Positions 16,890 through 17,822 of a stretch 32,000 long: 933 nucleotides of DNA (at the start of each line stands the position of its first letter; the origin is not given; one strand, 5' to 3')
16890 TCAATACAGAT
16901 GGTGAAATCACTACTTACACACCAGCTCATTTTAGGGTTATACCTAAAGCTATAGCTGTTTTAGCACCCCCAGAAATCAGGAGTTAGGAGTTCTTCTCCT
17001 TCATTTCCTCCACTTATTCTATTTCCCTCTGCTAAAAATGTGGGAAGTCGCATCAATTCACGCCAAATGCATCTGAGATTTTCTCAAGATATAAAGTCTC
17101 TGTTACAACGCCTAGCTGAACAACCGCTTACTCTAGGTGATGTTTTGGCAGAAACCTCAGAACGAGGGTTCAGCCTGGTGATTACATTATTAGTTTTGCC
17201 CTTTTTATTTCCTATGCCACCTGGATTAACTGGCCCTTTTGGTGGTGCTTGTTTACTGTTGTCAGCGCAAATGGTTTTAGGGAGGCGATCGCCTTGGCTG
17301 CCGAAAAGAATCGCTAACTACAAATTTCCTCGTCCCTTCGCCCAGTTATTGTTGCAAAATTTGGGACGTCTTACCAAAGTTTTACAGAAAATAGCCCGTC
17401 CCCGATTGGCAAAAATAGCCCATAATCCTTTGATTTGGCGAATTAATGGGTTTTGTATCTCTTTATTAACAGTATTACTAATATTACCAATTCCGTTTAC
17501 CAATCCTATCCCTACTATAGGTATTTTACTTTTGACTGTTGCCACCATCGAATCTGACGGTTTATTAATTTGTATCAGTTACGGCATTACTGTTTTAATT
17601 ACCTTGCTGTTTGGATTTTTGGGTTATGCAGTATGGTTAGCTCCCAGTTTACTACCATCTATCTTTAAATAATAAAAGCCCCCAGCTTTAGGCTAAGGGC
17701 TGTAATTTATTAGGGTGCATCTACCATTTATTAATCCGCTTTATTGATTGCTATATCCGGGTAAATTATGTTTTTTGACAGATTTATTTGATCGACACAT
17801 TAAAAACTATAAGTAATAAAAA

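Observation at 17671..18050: Tandem array of three sRNA-gene-like units with conserved terminator structure (NsiR1-like architecture)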

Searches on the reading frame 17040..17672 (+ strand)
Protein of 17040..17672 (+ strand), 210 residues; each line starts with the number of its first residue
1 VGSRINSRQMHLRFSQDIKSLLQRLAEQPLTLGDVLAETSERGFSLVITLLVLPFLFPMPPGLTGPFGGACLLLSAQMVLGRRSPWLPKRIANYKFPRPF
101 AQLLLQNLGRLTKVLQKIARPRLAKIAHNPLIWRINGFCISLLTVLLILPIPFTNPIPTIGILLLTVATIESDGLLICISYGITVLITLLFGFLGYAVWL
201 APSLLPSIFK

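Call 8: search_protein_families(library=pfam, proteins=[window:17040-17672:+], max_evalue=0.01)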
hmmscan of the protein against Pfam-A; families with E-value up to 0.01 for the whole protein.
window:17040-17672:+ (210 aa): 1 family
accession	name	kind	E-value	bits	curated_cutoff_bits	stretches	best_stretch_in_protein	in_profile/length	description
PF06055.17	ExoD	-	3.8e-56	189.7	23.8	1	19-192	2-179/180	Exopolysaccharide synthesis, ExoD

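Call 14: find_encoding_contigs(protein=window:17040-17672:+, flank=10000, max_places=6)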
Protein window:17040-17672:+ (210 aa): no gene with exactly this product is on record in the collection.

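Call 24: search_protein_families(library=ncbifam, proteins=[window:17040-17672:+], max_evalue=0.001)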
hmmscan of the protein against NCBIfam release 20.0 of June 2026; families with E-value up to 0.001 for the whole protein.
window:17040-17672:+ (210 aa): 0 families

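Call 33: find_homologous_proteins(query=window:17067-17669:+, max_evalue=1e-40)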
Query seq(201 aa) (201 aa): 908 proteins with E <= 1e-40 among 2233 candidates; the best 120 are listed.
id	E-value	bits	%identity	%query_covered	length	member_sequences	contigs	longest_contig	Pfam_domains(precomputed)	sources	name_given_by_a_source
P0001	1.4e-123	428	100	100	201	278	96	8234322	PF06055.18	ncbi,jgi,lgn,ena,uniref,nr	ncbi:exopolysaccharide biosynthesis protein [Nostoc punctiforme UO1]|uniref:Exopolysaccharide synthe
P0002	5.0e-114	397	92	100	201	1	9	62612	PF06055.18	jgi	jgi:hypothetical protein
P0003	8.9e-113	393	90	100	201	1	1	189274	PF06055.18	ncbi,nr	ncbi:exopolysaccharide biosynthesis protein [Desmonostoc muscorum CCALA 125]|nr:exopolysaccharide bi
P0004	1.9e-112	392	90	100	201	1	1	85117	PF06055.18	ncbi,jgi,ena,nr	ncbi:MAG: exopolysaccharide biosynthesis protein [Desmonostoc geniculatum HA4340-LM1]|jgi:hypothetic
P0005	3.0e-112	391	90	100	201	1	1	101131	PF06055.18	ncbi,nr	ncbi:exopolysaccharide biosynthesis protein [Nostoc sp. FACHB-973]|nr:exopolysaccharide biosynthesis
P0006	4.1e-112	391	90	100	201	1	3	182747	PF06055.18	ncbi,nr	ncbi:exopolysaccharide biosynthesis protein [Nostoc calcicola FACHB-389]|nr:exopolysaccharide biosyn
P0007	4.6e-112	390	91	100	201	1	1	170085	PF06055.18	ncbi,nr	ncbi:MAG: exopolysaccharide biosynthesis protein [Nostoc sp. S4]|nr:exopolysaccharide biosynthesis p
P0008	1.7e-111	389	90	100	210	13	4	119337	PF06055.18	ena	-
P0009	4.2e-111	387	91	100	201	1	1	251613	PF06055.18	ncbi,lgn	ncbi:MAG: exopolysaccharide biosynthesis protein [Nostoc sp.]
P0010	1.2e-110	386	89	100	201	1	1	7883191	PF06055.18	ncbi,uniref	ncbi:exopolysaccharide biosynthesis protein [Nostoc sp. C117]|uniref:exopolysaccharide biosynthesis 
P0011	1.9e-110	385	88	100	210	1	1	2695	PF06055.18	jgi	jgi:hypothetical protein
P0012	2.4e-110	385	89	100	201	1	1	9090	PF06055.18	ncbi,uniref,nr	ncbi:exopolysaccharide biosynthesis protein [aff. Roholtiella sp. LEGE 12411]|uniref:exopolysacchari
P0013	6.5e-110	383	88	100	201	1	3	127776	PF06055.18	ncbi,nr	ncbi:MAG: exopolysaccharide biosynthesis protein [Nostoc sp. ChiSLP02]|nr:exopolysaccharide biosynth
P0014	8.4e-110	383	89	100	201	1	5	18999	PF06055.18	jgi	jgi:hypothetical protein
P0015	1.1e-109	383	89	100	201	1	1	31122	PF06055.18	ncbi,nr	ncbi:MAG: exopolysaccharide biosynthesis protein [Nostoc sp. DedQUE12a]|nr:exopolysaccharide biosynt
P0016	2.2e-109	382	88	100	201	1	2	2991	PF06055.18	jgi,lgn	jgi:hypothetical protein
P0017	4.0e-109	381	87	100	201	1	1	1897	PF06055.18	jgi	jgi:hypothetical protein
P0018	7.6e-109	380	87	100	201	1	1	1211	PF06055.18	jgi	jgi:hypothetical protein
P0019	8.0e-109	380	89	100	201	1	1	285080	PF06055.18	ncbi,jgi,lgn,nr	ncbi:exopolysaccharide biosynthesis protein [Nostoc sp. B(2019)]|jgi:hypothetical protein|nr:exopoly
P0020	4.0e-108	378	88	100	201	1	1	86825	PF06055.18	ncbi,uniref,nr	ncbi:exopolysaccharide biosynthesis protein [Nostoc sp. MG11]|uniref:exopolysaccharide biosynthesis 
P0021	9.6e-108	376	88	100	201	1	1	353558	PF06055.18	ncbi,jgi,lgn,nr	ncbi:MAG: exopolysaccharide biosynthesis protein [Komarekiella atlantica HA4396-MV6]|jgi:hypothetica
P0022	9.6e-108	376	88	100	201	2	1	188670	PF06055.18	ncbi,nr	ncbi:exopolysaccharide biosynthesis protein [Komarekiella delphini-convector]|nr:exopolysaccharide b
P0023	1.1e-107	376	88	100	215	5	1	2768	PF06055.18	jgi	jgi:hypothetical protein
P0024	1.7e-107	376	85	100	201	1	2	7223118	PF06055.18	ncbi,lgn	ncbi:MAG: exopolysaccharide biosynthesis protein [Gloeotrichia echinulata GP01]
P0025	1.9e-107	375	86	100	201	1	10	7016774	PF06055.18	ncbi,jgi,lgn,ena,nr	ncbi:MAG: exopolysaccharide biosynthesis protein [Gloeotrichia echinulata IR180]|jgi:hypothetical pr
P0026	2.3e-107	375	85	100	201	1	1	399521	PF06055.18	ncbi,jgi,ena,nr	ncbi:MAG: exopolysaccharide biosynthesis protein [Desmonostoc vinosum HA7617-LM4]|jgi:hypothetical p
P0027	4.0e-107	374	86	100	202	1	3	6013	PF06055.18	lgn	-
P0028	4.1e-107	374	86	100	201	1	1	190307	PF06055.18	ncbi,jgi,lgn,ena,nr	ncbi:MAG: exopolysaccharide biosynthesis protein [Trichormus sp. ATA11-4-KO1]|jgi:hypothetical prote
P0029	4.8e-107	374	86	100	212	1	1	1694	PF06055.18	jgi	jgi:hypothetical protein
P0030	3.8e-106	371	85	100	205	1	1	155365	PF06055.18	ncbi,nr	ncbi:exopolysaccharide biosynthesis protein [Halotia wernerae UHCC 0503]|nr:exopolysaccharide biosyn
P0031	6.1e-106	370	85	100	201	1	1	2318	PF06055.18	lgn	-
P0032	7.1e-106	370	86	100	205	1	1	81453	PF06055.18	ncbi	-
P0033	7.9e-106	370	86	100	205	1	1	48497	PF06055.18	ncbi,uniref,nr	ncbi:exopolysaccharide biosynthesis protein [Nostocaceae cyanobacterium CENA357]|uniref:Exopolysacch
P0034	1.3e-105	369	85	100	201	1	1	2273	PF06055.18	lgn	-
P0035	1.4e-105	369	84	100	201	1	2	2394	PF06055.18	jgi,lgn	jgi:hypothetical protein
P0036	2.6e-105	368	85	100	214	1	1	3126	PF06055.18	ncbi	-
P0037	2.6e-105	368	84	100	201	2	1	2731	PF06055.18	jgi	-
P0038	4.3e-105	368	84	100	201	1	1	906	PF06055.18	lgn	-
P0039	5.7e-105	367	83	100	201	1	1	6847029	PF06055.18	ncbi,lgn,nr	ncbi:exopolysaccharide synthesis protein ExoD [Cylindrospermum sp. NIES-4074]|nr:exopolysaccharide s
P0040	5.9e-105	367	85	100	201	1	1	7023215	PF06055.18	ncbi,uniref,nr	ncbi:exopolysaccharide biosynthesis protein [Calothrix sp. PCC 7507]|uniref:exopolysaccharide biosyn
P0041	6.5e-105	367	86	100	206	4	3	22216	PF06055.18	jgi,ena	jgi:hypothetical protein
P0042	7.0e-105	367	85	100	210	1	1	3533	PF06055.18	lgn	-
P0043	9.1e-105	367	85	100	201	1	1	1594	PF06055.18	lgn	-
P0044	1.7e-104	366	84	100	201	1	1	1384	PF06055.18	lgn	-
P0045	1.9e-104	366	85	100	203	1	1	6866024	PF06055.18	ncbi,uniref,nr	ncbi:exopolysaccharide biosynthesis protein [Halotia branconii]|uniref:Exopolysaccharide biosynthesi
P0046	2.0e-104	366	84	100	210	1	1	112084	PF06055.18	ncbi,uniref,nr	ncbi:exopolysaccharide biosynthesis protein [Nostoc minutum NIES-26]|uniref:Exopolysaccharide biosyn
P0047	2.1e-104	365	84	100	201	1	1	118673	PF06055.18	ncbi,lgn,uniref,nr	ncbi:exopolysaccharide biosynthesis protein [Dendronalium sp. ChiSLP03b]|uniref:exopolysaccharide bi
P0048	7.1e-104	364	83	100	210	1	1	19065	PF06055.18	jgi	jgi:hypothetical protein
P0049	8.1e-104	364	81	100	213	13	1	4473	PF06055.18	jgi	jgi:hypothetical protein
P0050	1.4e-103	363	83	100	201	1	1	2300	PF06055.18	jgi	jgi:hypothetical protein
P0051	1.4e-103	363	83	100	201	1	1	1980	PF06055.18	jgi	jgi:hypothetical protein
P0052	1.5e-103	363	82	100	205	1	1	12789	PF06055.18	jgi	jgi:hypothetical protein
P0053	2.9e-103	362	83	100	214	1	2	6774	PF06055.18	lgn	-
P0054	3.2e-103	362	83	100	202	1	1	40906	PF06055.18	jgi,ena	jgi:hypothetical protein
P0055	4.8e-103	361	84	99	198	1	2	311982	PF06055.18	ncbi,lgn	ncbi:MAG: exopolysaccharide biosynthesis protein [Heteroscytonema crispum UTEX LB 1556]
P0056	6.9e-103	361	84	100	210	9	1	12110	PF06055.18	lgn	-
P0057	8.5e-103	360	82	100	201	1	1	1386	PF06055.18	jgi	jgi:hypothetical protein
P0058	1.1e-102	360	81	100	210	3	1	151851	PF06055.18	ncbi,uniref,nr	ncbi:exopolysaccharide biosynthesis protein [Nostoc sp. CMAA1605]|uniref:exopolysaccharide biosynthe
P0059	1.8e-102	359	80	100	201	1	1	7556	PF06055.18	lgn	-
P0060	1.8e-102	359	84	100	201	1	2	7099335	PF06055.18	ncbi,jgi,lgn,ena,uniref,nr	ncbi:MAG: exopolysaccharide biosynthesis protein [Mojavia pulchra JT2-VF2]|jgi:hypothetical protein|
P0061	1.9e-102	359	80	100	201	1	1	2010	PF06055.18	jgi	jgi:hypothetical protein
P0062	2.8e-102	359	81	100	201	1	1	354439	PF06055.18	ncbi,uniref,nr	ncbi:exopolysaccharide biosynthesis protein [Nostoc sp. CENA67]|uniref:Exopolysaccharide biosynthesi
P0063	2.9e-102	358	82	99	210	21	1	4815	PF06055.18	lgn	-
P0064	3.1e-102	358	80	100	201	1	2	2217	PF06055.18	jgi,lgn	jgi:hypothetical protein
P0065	3.2e-102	358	80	100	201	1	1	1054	PF06055.18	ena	-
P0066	3.6e-102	358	82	100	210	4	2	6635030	PF06055.18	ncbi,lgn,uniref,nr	ncbi:putative ABC-type transport system, permease component [Nostoc sp. PCC 7524]|uniref:exopolysacc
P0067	4.5e-102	358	80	100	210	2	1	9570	PF06055.18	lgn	-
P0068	5.0e-102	358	80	100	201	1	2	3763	PF06055.18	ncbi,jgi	ncbi:MAG: exopolysaccharide biosynthesis protein [Cuspidothrix sp.]|jgi:hypothetical protein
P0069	5.2e-102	358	80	100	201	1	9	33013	PF06055.18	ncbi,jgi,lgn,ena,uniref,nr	ncbi:MAG: hypothetical protein RLZZ203_307 [Cyanobacteriota bacterium]|jgi:hypothetical protein|unir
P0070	5.9e-102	357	82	100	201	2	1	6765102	PF06055.18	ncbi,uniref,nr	ncbi:exopolysaccharide biosynthesis protein [Nostoc sp. TCL26-01]|uniref:exopolysaccharide biosynthe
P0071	5.9e-102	357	80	100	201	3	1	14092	PF06055.18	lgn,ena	-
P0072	7.3e-102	357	81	100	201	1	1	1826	PF06055.18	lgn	-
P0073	7.5e-102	357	82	100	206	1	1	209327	PF06055.18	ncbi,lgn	ncbi:exopolysaccharide biosynthesis protein [Anabaena sp. 4-3]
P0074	8.0e-102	357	80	100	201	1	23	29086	PF06055.18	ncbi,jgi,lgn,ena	jgi:hypothetical protein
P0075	8.0e-102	357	82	100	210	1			PF06055.18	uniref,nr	uniref:exopolysaccharide biosynthesis protein n=2 Tax=Anabaena sp. 4-3 TaxID=1811979 RepID=UPI00082C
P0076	9.5e-102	357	80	100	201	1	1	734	PF06055.18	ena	-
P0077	1.1e-101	357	83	100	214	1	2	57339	PF06055.18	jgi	jgi:hypothetical protein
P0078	1.4e-101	356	81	100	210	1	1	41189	PF06055.18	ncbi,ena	-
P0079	1.6e-101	356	80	100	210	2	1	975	PF06055.18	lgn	-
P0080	1.6e-101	356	80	100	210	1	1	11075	PF06055.18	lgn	-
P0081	1.7e-101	356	80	100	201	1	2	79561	PF06055.18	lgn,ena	-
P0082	2.1e-101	356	82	100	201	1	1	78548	PF06055.18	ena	-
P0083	2.2e-101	356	79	100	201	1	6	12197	PF06055.18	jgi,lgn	jgi:hypothetical protein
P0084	2.2e-101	356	80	100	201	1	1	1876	PF06055.18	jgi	jgi:hypothetical protein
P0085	2.2e-101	356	80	100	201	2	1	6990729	PF06055.18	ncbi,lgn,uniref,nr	ncbi:exopolysaccharide biosynthesis protein [Nostoc sp. CENA543]|uniref:exopolysaccharide biosynthes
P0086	2.5e-101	355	80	100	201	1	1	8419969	PF06055.18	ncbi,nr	ncbi:exopolysaccharide synthesis ExoD [Nostoc sp. NIES-4103]|nr:exopolysaccharide synthesis ExoD [No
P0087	2.6e-101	355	81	100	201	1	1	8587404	PF06055.18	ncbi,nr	ncbi:exopolysaccharide biosynthesis protein [Nostoc sp. UHCC 0702]|nr:exopolysaccharide biosynthesis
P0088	3.1e-101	355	80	100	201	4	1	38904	PF06055.18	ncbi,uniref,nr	ncbi:exopolysaccharide biosynthesis protein [Nostocaceae cyanobacterium CENA369]|uniref:Exopolysacch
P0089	3.2e-101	355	83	99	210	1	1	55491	PF06055.18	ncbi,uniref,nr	ncbi:exopolysaccharide biosynthesis protein [Sphaerospermopsis aphanizomenoides BCCUSP55]|uniref:exo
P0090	3.3e-101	355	82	100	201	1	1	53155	PF06055.18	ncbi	-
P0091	6.9e-101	354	80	100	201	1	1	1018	PF06055.18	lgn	-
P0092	8.2e-101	354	81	100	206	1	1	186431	PF06055.18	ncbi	ncbi:exopolysaccharide biosynthesis protein [Anabaena sp. CA = ATCC 33047]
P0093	8.5e-101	354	79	100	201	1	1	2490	PF06055.18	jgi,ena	-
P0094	8.8e-101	354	81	100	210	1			PF06055.18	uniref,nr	uniref:exopolysaccharide biosynthesis protein n=2 Tax=Anabaena sp. (strain CA / ATCC 33047) TaxID=52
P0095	1.2e-100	353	81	100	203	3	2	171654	PF06055.18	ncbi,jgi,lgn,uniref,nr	ncbi:exopolysaccharide biosynthesis protein [Trichormus variabilis]|uniref:Protein exod n=1 Tax=Tric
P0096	1.3e-100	353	79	100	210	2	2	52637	PF06055.18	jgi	-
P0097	1.4e-100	353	79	100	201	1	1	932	PF06055.18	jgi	jgi:hypothetical protein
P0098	1.9e-100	353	79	100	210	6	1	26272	PF06055.18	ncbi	-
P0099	2.1e-100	352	81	100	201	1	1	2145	PF06055.18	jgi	jgi:hypothetical protein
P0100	2.7e-100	352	81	98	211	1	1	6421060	PF06055.18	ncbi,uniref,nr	ncbi:exopolysaccharide biosynthesis protein [Nostoc sp. UHCC 0870]|uniref:exopolysaccharide biosynth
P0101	3.4e-100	352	81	100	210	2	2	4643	PF06055.18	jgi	jgi:hypothetical protein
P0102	5.2e-100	351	79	100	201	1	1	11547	PF06055.18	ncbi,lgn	ncbi:MAG: exopolysaccharide biosynthesis protein [Cuspidothrix sp.]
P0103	7.8e-100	351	80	100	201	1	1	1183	PF06055.18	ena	-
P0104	1.3e-99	350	80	100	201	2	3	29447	PF06055.18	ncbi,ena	-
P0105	1.6e-99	350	78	100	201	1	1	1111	PF06055.18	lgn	-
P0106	1.8e-99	349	79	100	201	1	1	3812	PF06055.18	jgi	-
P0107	2.3e-99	349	80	100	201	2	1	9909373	PF06055.18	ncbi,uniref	ncbi:exopolysaccharide biosynthesis protein [Calothrix sp. NIES-2100]|uniref:exopolysaccharide biosy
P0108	2.3e-99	349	80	100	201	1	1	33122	PF06055.18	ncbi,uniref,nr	ncbi:exopolysaccharide biosynthesis protein [Fortiea sp. LEGE XX443]|uniref:exopolysaccharide biosyn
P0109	2.4e-99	349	78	100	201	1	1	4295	PF06055.18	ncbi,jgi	jgi:hypothetical protein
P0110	2.5e-99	349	80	98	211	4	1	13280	PF06055.18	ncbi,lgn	ncbi:MAG: exopolysaccharide biosynthesis protein [Trichormus sp.]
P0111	2.7e-99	349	79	100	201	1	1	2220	PF06055.18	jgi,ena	jgi:hypothetical protein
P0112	3.9e-99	348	80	100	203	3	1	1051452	PF06055.18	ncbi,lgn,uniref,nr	ncbi:exopolysaccharide biosynthesis protein [Trichormus sp. NMC-1]|uniref:exopolysaccharide biosynth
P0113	5.2e-99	348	78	100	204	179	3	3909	PF06055.18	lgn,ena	-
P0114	5.9e-99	348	80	100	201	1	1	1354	PF06055.18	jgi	jgi:hypothetical protein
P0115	6.4e-99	348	78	100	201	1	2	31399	PF06055.18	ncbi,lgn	ncbi:MAG: exopolysaccharide biosynthesis protein [Cuspidothrix sp.]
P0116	8.6e-99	347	81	100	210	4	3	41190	PF06055.18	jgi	jgi:hypothetical protein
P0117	8.6e-99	347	80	100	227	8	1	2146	PF06055.18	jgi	jgi:hypothetical protein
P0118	9.3e-99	347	78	100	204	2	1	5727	PF06055.18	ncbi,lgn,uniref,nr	ncbi:exopolysaccharide biosynthesis protein [Dolichospermum sp. LEGE 00246]|uniref:exopolysaccharide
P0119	9.8e-99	347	79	100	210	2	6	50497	PF06055.18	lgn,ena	-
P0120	1.4e-98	346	80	100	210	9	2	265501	PF06055.18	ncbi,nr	ncbi:exopolysaccharide biosynthesis protein [Calothrix sp. FACHB-156]|nr:exopolysaccharide biosynthe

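Call 34: find_encoding_contigs(protein=P0001, flank=3000, max_places=4)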
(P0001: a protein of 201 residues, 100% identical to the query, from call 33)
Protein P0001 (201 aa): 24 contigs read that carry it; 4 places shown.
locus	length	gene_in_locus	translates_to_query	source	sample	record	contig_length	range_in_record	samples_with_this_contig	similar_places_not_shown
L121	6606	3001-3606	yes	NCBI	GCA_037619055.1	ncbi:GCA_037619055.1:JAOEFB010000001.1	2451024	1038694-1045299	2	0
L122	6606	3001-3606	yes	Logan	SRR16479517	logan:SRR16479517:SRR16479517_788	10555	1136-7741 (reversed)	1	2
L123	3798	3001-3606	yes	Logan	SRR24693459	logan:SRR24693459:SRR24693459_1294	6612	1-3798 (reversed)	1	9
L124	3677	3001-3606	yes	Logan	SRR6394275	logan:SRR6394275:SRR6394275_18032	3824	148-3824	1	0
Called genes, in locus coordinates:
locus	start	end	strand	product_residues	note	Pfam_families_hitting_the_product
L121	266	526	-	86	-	PF13358:DDE_3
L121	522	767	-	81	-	PF13358:DDE_3 (weak)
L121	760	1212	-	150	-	PF01710:HTH_Tnp_IS630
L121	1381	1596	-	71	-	-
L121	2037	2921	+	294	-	PF00781:DAGK_cat, PF19279:YegS_C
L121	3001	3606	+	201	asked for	PF06055:ExoD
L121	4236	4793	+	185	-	-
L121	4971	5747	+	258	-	PF00106:adh_short, PF01370:Epimerase (faint), PF08659:KR, PF13561:adh_short_C2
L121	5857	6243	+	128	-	PF01710:HTH_Tnp_IS630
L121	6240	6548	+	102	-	PF13358:DDE_3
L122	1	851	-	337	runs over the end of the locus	PF00535:Glycos_transf_2, PF10111:Glyco_tranf_2_2, PF13641:Glyco_tranf_2_3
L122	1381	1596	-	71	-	-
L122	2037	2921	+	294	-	PF00781:DAGK_cat, PF19279:YegS_C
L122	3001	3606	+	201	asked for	PF06055:ExoD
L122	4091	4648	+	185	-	-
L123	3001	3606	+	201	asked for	PF06055:ExoD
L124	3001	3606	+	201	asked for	PF06055:ExoD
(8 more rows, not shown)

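Call 35: find_encoding_contigs(protein=P0095, flank=3000, max_places=3)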
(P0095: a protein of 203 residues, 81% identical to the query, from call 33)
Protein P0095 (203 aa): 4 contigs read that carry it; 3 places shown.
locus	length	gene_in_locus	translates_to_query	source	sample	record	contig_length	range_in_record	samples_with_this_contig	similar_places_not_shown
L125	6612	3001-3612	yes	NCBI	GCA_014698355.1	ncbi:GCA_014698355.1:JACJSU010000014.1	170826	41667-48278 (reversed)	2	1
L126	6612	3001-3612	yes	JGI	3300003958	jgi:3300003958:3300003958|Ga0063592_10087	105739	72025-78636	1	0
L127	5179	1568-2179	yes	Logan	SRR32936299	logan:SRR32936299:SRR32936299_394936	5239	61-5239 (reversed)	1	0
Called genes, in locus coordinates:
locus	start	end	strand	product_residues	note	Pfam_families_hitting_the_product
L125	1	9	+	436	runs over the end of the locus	PF02624:YcaO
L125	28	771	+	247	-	PF00881:Nitroreductase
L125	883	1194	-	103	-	-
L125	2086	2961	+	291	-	PF00781:DAGK_cat, PF19279:YegS_C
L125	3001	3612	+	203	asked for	PF06055:ExoD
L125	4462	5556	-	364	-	PF00465:Fe-ADH (weak), PF13685:Fe-ADH_2, PF01761:DHQ_synthase, PF24621:DHQS_C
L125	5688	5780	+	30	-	-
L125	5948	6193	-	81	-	PF23856:DUF7219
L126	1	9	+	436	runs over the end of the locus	PF02624:YcaO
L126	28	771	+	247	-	PF00881:Nitroreductase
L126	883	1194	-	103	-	-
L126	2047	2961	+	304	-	PF00781:DAGK_cat, PF19279:YegS_C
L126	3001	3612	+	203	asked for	PF06055:ExoD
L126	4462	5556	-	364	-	PF00465:Fe-ADH (weak), PF13685:Fe-ADH_2, PF01761:DHQ_synthase, PF24621:DHQS_C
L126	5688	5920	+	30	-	-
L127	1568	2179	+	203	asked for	PF06055:ExoD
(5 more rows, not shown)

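Call 44: list_cluster_members(proteins=[P0095, P0112, P0110, P0100, P0066])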
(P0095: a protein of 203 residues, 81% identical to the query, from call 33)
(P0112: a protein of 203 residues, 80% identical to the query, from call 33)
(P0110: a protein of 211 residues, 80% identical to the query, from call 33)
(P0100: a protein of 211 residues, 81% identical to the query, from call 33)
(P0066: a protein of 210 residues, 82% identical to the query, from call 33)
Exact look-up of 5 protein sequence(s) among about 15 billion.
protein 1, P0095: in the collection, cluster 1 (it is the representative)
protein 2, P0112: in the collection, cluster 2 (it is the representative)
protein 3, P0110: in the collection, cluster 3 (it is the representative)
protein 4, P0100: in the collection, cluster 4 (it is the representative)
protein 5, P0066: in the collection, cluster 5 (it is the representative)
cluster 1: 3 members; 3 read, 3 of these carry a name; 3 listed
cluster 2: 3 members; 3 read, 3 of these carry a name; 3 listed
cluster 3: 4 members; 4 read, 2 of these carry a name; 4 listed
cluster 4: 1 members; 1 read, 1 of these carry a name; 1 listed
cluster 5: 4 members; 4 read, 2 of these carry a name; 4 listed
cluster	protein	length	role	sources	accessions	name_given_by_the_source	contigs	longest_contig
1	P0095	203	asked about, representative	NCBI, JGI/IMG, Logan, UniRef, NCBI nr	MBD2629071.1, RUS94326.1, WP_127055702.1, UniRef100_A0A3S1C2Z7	exopolysaccharide biosynthesis protein [Trichormus variabilis] | Protein exod n=1 Tax=Trichormus variabilis SAG 1403-4b TaxID=447716 RepID=A0A3S1C2Z7_ANAVA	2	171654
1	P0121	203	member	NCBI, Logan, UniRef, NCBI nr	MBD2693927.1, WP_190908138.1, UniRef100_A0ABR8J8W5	exopolysaccharide biosynthesis protein [Anabaena catenula] | Exopolysaccharide biosynthesis protein n=1 Tax=Anabaena catenula FACHB-362 TaxID=2692877 ...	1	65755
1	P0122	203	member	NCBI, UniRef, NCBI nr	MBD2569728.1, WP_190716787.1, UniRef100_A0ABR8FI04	exopolysaccharide biosynthesis protein [Anabaena lutea] | Exopolysaccharide biosynthesis protein n=1 Tax=Anabaena lutea FACHB-196 TaxID=2692881 ...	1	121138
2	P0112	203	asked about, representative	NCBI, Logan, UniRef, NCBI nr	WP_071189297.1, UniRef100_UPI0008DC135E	exopolysaccharide biosynthesis protein [Trichormus sp. NMC-1] | exopolysaccharide biosynthesis protein n=1 Tax=Trichormus sp. NMC-1 TaxID=1853259 ...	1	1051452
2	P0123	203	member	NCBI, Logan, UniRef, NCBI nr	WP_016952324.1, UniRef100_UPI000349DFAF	exopolysaccharide biosynthesis protein [Anabaena sp. PCC 7108] | exopolysaccharide biosynthesis protein n=1 Tax=Anabaena sp. PCC 7108 TaxID=163908 ...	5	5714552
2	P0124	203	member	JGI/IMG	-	hypothetical protein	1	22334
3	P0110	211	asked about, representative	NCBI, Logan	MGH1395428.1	MAG: exopolysaccharide biosynthesis protein [Trichormus sp.]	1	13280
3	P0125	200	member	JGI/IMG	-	hypothetical protein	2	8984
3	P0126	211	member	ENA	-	-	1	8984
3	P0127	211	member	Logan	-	-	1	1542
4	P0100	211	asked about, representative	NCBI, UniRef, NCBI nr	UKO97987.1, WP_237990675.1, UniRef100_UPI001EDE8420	exopolysaccharide biosynthesis protein [Nostoc sp. UHCC 0870] | exopolysaccharide biosynthesis protein n=1 Tax=Nostoc sp. UHCC 0870 TaxID=2914041 ...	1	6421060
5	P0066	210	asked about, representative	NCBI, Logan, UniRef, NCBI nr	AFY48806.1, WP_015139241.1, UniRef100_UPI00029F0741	putative ABC-type transport system, permease component [Nostoc sp. PCC 7524] | exopolysaccharide biosynthesis protein n=1 Tax=Nostoc sp. (strain ATCC 29411 / PCC 7524) ... | exopolysaccharide biosynthesis protein [Nostoc sp. PCC 7524]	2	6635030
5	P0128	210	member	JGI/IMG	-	hypothetical protein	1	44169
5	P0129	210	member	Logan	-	-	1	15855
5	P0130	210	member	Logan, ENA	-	-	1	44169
